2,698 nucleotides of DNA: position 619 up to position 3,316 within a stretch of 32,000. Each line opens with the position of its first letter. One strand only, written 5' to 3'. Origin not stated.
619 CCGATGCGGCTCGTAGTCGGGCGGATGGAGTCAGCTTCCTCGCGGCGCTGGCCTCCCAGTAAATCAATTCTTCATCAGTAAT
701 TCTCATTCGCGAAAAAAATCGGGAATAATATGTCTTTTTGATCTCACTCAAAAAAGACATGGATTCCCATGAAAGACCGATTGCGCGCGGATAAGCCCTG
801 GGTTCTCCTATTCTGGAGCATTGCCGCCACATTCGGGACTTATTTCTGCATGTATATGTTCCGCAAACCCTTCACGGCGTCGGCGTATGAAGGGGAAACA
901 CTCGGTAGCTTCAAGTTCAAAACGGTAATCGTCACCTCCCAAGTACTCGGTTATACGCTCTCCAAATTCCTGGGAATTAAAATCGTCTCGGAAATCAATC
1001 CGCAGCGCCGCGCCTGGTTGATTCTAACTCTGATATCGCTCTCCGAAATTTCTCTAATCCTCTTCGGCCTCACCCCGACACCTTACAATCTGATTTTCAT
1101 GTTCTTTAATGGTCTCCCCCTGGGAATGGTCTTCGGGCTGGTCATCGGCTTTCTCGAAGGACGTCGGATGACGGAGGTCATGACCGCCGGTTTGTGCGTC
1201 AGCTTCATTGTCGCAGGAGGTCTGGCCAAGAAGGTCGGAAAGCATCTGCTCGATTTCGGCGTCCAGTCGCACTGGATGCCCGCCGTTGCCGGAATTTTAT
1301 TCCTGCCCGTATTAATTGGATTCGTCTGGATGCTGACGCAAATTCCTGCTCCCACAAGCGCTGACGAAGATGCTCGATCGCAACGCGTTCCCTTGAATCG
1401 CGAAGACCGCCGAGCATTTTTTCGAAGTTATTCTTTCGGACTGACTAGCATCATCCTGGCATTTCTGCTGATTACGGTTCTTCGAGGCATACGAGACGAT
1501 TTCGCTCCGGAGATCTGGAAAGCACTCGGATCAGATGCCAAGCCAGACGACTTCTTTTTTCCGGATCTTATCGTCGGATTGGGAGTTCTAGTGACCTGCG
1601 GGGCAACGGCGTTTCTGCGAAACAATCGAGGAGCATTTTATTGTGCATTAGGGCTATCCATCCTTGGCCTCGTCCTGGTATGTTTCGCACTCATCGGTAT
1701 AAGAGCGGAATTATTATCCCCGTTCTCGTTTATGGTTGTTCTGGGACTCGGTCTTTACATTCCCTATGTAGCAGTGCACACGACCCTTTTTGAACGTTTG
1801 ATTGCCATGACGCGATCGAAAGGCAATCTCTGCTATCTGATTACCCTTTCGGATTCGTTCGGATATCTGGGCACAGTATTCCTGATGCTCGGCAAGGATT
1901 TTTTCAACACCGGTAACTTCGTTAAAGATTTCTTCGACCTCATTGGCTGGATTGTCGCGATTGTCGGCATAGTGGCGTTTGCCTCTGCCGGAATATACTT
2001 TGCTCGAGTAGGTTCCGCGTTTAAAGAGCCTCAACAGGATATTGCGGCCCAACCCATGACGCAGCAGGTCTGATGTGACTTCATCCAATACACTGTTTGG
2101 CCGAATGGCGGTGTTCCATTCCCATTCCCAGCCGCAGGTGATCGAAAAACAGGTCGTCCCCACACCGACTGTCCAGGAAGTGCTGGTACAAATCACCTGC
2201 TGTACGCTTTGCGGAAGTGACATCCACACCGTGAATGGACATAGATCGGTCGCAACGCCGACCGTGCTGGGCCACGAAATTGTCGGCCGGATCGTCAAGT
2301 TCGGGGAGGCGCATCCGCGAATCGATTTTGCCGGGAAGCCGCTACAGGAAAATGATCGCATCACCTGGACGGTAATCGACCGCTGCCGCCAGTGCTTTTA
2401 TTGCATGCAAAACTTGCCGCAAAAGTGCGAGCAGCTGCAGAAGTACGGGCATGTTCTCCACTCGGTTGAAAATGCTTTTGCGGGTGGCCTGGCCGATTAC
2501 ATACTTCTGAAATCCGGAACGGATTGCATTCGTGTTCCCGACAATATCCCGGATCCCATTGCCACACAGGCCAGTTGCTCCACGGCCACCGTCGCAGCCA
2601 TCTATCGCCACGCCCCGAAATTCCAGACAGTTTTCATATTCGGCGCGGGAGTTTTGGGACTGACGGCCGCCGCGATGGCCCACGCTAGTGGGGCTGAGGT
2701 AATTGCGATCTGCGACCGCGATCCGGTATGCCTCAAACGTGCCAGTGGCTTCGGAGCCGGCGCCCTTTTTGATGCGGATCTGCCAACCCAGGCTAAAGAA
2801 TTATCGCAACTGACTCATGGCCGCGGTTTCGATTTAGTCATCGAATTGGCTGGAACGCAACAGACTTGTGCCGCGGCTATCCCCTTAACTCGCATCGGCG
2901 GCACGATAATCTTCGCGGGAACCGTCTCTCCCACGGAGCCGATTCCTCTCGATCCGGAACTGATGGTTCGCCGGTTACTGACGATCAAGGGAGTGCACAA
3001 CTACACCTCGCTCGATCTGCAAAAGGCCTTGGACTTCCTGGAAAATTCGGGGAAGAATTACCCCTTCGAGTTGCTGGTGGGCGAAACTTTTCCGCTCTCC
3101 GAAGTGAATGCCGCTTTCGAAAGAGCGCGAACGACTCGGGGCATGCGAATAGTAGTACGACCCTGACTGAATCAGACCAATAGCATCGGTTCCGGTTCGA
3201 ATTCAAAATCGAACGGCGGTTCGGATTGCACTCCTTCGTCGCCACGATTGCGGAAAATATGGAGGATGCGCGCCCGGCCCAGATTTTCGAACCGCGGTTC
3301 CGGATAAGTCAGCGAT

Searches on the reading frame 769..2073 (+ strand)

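Call 10: search_protein_families(library=pfam, proteins=[window:769-2073:+], max_evalue=0.001)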
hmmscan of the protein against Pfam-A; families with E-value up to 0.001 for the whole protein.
window:769-2073:+ (434 aa): 1 family
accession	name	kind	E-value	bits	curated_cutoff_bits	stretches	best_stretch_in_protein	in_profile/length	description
PF18943.6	DUF5690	-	5.8e-135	450.5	25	1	34-413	1-381/382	Family of unknown function (DUF5690)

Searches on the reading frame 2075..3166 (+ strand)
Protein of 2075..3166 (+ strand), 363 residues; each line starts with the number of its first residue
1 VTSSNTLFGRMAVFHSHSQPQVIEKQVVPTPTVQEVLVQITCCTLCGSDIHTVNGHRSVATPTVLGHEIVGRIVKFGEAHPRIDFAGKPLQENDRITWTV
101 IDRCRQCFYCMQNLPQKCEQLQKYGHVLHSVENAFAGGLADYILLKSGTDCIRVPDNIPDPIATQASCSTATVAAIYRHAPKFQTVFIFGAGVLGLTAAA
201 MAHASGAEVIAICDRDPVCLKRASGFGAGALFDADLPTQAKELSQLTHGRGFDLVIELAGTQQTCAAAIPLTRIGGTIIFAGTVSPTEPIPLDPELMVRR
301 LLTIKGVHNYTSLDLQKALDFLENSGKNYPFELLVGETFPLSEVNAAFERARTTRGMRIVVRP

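Call 10: search_protein_families(library=pfam, proteins=[window:2075-3166:+], max_evalue=0.001)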
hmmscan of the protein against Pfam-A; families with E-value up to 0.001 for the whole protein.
window:2075-3166:+ (363 aa): 5 families
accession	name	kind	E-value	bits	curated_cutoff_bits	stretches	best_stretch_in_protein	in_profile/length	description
PF00107.32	ADH_zinc_N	-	2.3e-20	73.3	31.8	1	194-323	2-128/129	Zinc-binding dehydrogenase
PF08240.17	ADH_N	-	8.9e-18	64.9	23.5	1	34-156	3-104/104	Alcohol dehydrogenase GroES-like domain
PF16912.11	Glu_dehyd_C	-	1.6e-06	28.2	34.9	1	182-353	30-203/211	Glucose dehydrogenase C-terminus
PF13602.12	ADH_zinc_N_2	-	2.5e-06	28.9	27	1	231-355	6-127/134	Zinc-binding dehydrogenase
PF01262.27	AlaDh_PNT_C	-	4.5e-05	23.4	23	1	185-228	30-73/214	Alanine dehydrogenase/PNT, C-terminal domain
